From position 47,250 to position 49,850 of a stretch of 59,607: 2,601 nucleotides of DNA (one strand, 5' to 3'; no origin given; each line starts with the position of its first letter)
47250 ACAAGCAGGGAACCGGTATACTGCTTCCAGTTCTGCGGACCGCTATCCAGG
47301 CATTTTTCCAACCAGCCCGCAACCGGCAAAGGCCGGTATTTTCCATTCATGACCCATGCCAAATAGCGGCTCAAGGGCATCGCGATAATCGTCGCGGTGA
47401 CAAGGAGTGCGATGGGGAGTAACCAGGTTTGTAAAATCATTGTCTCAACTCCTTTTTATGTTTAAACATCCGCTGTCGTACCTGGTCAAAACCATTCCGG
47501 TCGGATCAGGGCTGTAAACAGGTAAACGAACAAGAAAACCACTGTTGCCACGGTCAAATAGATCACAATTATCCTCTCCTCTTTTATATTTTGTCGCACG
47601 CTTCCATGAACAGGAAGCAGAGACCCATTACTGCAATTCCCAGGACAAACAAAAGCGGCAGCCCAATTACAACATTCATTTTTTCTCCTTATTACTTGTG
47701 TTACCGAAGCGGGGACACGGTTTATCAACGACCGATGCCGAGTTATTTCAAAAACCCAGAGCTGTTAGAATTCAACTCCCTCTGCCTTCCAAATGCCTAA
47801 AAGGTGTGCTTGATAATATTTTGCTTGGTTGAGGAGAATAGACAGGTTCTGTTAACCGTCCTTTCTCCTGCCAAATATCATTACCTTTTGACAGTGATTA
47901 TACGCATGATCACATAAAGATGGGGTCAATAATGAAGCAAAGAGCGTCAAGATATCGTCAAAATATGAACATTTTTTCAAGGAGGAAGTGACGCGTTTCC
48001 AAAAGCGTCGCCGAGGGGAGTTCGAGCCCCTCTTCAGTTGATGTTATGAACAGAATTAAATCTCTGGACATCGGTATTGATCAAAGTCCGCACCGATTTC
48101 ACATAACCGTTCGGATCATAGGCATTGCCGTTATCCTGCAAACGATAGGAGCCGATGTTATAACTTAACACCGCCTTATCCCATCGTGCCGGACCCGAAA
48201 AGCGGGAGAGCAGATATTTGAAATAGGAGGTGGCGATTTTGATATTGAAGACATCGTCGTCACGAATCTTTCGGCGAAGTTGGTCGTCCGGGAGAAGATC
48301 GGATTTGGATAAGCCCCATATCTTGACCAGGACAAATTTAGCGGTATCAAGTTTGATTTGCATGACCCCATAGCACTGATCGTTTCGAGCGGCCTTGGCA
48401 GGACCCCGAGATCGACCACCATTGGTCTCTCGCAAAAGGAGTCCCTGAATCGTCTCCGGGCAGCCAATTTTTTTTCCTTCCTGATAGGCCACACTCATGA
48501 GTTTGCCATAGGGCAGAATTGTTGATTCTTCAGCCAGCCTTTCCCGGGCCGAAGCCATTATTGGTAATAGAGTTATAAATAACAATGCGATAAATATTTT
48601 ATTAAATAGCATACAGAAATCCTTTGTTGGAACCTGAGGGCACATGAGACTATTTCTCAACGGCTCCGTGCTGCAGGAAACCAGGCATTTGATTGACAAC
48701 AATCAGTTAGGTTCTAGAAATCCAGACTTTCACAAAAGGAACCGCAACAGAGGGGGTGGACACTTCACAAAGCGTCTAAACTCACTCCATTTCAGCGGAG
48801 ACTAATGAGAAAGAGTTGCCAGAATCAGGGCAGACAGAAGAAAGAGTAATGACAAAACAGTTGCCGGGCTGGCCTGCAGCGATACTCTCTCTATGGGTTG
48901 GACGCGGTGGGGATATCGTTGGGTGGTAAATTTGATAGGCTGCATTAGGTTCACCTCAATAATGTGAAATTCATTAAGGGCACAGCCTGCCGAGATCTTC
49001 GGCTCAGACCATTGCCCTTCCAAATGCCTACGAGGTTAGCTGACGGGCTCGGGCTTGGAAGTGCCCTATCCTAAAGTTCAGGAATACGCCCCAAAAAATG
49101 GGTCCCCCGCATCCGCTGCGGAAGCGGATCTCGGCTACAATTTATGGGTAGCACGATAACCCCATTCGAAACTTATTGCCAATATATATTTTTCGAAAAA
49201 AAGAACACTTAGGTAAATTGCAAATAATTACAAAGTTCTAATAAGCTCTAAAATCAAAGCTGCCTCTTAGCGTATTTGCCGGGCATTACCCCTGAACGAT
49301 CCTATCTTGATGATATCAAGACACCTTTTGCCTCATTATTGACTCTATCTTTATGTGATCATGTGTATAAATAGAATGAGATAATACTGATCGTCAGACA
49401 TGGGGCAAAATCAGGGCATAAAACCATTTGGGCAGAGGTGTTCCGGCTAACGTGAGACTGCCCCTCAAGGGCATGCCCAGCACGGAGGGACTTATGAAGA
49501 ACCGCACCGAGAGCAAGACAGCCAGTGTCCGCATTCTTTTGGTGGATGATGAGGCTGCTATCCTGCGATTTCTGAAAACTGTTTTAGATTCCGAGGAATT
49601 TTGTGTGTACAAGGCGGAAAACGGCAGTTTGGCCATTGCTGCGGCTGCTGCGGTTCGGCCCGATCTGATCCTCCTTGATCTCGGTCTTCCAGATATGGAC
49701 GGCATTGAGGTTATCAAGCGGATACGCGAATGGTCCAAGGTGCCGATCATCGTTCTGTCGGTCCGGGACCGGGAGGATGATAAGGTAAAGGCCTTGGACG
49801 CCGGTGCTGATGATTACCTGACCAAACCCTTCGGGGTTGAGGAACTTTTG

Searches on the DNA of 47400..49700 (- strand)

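Call 6: search_rna_families(source=window, start=47600, end=49500, threshold=evalue, max_evalue=10, show_alignments=4)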
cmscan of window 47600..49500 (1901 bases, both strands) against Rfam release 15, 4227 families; matches with E-value up to 10: 5.
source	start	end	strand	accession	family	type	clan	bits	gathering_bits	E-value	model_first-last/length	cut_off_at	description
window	49010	49146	-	RF00379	c-di-AMP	Cis-reg; riboswitch;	-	93.8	38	2.3e-22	1-134/134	no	c-di-AMP riboswitch aptamer (ydaO/yuaA leader)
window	49308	49396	+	RF00359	snoZ102_R77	Gene; snRNA; snoRNA; CD-box;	CL00060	28.5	40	0.099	1-88/88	no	Small nucleolar RNA Z102/R77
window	49164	49242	-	RF00439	SNORD87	Gene; snRNA; snoRNA; CD-box;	-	20.1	50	1.1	1-85/85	no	Small nucleolar RNA SNORD87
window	47887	47962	+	RF00188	SNORD103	Gene; snRNA; snoRNA; CD-box;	-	19.8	45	0.76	1-83/83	no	Small nucleolar RNA SNORD103/SNORD85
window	49204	49273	-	RF00493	snoU2-30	Gene; snRNA; snoRNA; CD-box;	-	16.9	60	8.2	1-70/70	no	Small nucleolar RNA U2-30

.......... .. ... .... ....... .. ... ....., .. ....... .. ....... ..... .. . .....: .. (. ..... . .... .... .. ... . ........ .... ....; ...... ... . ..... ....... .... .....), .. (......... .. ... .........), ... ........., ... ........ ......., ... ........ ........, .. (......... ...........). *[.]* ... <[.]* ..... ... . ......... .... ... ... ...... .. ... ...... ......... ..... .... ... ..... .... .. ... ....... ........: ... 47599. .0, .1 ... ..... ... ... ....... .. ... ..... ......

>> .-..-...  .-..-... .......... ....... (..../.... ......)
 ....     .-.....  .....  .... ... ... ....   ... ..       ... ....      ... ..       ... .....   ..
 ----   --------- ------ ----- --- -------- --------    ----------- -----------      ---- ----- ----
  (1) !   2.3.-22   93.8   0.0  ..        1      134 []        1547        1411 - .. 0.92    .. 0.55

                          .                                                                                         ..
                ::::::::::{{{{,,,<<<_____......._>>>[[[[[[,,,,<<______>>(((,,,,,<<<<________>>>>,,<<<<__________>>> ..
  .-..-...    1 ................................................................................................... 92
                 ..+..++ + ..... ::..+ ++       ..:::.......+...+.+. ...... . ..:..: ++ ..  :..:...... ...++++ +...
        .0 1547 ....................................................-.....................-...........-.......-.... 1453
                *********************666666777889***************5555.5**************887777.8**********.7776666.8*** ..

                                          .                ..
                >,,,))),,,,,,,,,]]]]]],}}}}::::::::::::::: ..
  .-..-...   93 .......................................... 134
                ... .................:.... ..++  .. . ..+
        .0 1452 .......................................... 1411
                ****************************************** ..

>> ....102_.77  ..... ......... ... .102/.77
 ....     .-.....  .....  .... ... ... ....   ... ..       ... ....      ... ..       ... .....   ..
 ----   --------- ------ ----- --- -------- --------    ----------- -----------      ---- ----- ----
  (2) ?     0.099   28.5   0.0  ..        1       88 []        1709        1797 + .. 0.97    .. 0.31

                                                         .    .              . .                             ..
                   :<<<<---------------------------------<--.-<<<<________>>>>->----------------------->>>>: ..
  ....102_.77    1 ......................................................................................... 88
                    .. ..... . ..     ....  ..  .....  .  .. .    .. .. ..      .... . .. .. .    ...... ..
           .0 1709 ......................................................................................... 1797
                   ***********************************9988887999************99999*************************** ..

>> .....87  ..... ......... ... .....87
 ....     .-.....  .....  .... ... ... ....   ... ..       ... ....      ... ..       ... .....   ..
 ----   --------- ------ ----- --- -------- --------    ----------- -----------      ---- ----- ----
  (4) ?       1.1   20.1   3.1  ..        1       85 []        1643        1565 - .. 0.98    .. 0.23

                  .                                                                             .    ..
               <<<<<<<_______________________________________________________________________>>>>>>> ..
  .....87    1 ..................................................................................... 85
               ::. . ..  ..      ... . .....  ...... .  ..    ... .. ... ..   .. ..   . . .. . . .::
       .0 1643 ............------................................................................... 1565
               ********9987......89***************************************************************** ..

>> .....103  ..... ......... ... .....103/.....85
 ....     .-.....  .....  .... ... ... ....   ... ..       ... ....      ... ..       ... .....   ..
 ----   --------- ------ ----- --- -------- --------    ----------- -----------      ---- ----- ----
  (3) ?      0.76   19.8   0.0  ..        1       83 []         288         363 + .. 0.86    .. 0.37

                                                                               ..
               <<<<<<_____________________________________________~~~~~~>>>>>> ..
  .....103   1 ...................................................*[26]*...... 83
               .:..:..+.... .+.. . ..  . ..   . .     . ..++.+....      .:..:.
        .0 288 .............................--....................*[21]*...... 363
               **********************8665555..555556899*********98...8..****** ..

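Call 38: search_rna_families(sources=[L086, L087, L092, L093, L096, L097], threshold=evalue, max_evalue=1)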
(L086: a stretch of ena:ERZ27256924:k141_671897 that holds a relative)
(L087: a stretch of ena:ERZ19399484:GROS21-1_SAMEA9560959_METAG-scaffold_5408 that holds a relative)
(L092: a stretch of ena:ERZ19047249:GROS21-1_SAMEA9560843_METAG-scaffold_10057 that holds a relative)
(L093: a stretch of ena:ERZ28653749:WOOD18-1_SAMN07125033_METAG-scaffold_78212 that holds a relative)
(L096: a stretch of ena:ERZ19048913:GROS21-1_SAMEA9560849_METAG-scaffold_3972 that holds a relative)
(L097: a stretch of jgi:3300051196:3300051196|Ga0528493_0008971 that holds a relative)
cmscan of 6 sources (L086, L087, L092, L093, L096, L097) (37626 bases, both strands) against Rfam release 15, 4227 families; matches with E-value up to 1: 6.
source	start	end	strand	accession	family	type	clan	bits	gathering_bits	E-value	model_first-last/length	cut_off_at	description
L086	3463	3599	+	RF00379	c-di-AMP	Cis-reg; riboswitch;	-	94.6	38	2.8e-21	1-134/134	no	c-di-AMP riboswitch aptamer (ydaO/yuaA leader)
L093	623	758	+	RF00379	c-di-AMP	Cis-reg; riboswitch;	-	94.4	38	3.3e-21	1-134/134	no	c-di-AMP riboswitch aptamer (ydaO/yuaA leader)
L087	2676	2812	+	RF00379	c-di-AMP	Cis-reg; riboswitch;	-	93.8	38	4.7e-21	1-134/134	no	c-di-AMP riboswitch aptamer (ydaO/yuaA leader)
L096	3491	3628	+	RF00379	c-di-AMP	Cis-reg; riboswitch;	-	87.2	38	3.2e-19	1-134/134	no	c-di-AMP riboswitch aptamer (ydaO/yuaA leader)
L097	107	245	+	RF00379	c-di-AMP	Cis-reg; riboswitch;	-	86.3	38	5.8e-19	1-134/134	no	c-di-AMP riboswitch aptamer (ydaO/yuaA leader)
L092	1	43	+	RF00379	c-di-AMP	Cis-reg; riboswitch;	-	35.3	38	9.3e-05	92-134/134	5'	c-di-AMP riboswitch aptamer (ydaO/yuaA leader)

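Call 65: build_rna_model(alignment_id=A2)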
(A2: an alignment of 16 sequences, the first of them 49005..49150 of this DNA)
Model R1 built from alignment A2 (16 sequences, 172 columns); structure: RNAalifold consensus.
model positions 148; base pairs 25; branch points 2; effective number of sequences 2.3; information 0.59 bits per position. Calibrated on 0.2 Mb of random sequence (short: E-values are rough).
structure used (alignment columns):
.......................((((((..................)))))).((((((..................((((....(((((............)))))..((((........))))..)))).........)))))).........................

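Call 66: search_with_rna_model(model_id=R1, source=window, start=47400, end=49700, filters=off, max_evalue=10, show_alignments=3)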
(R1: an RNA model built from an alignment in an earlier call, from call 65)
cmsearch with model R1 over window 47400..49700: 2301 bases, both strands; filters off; matches with E-value up to 10: 18.
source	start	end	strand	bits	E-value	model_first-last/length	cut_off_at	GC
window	49005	49150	-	154.8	3.5e-45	1-148/148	no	0.55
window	47774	47883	-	8.9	0.053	1-148/148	no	0.41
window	48573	48652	+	8.5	0.068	1-148/148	no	0.3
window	48803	48856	+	6.4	0.29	1-148/148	no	0.39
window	49180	49224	+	4.7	0.94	1-148/148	no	0.22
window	48014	48030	+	3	3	86-102/148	no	0.71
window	47562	47596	-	2.9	3.3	1-148/148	no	0.31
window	47433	47464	-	2.8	3.4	1-148/148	no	0.25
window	48465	48504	-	2.6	3.9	1-148/148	no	0.38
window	49231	49293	+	2.4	4.4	1-148/148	no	0.43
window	47673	47756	-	2.2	5.1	1-148/148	no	0.42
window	47578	47655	+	2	6.1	1-148/148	no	0.44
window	47989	48076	-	1.9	6.6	1-148/148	no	0.49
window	47742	47755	+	1.8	6.8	88-101/148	no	0.21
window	49169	49212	-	1.7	7.1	1-148/148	no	0.23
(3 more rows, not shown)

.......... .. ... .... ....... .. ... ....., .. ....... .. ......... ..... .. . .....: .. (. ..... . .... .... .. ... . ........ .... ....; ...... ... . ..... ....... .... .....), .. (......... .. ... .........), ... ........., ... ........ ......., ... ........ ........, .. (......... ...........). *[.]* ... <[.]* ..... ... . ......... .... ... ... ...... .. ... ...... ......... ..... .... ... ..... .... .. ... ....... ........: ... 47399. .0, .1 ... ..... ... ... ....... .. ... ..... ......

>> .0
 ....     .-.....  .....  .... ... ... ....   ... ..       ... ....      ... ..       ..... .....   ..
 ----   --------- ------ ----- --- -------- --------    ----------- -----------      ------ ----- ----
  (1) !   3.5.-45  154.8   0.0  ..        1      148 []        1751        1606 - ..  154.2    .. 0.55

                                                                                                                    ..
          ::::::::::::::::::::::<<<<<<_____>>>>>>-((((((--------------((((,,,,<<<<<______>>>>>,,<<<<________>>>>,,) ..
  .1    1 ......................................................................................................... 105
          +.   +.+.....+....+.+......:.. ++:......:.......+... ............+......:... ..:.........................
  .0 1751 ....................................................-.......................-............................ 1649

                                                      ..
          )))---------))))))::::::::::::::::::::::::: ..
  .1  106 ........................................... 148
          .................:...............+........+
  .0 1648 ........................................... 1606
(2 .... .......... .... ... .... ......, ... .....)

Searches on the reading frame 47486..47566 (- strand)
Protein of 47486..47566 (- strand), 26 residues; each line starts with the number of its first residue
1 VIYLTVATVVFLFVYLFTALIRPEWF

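Call 14: search_protein_families(library=pfam, proteins=[window:47486-47566:-], max_evalue=0.01)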
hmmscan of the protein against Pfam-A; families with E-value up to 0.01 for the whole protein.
window:47486-47566:- (26 aa): 1 family
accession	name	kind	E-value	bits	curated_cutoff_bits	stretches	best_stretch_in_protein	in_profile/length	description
PF09604.15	Potass_KdpF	-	1.3e-05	25.4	21.2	1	7-24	5-22/24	F subunit of K+-transporting ATPase (Potass_KdpF)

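Call 61: search_protein_families(library=ncbifam, proteins=[window:47486-47566:-], max_evalue=0.01)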
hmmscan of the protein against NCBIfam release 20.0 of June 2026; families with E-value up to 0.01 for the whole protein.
window:47486-47566:- (26 aa): 2 families
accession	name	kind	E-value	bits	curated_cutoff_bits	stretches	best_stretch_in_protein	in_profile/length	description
TIGR02115.1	potass_kdpF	equivalog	7.3e-07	29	26.85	1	9-26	7-24/24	K(+)-transporting ATPase subunit F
NF011342.0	PRK14759.1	equivalog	0.0058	16.8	53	1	12-26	15-29/29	K(+)-transporting ATPase subunit F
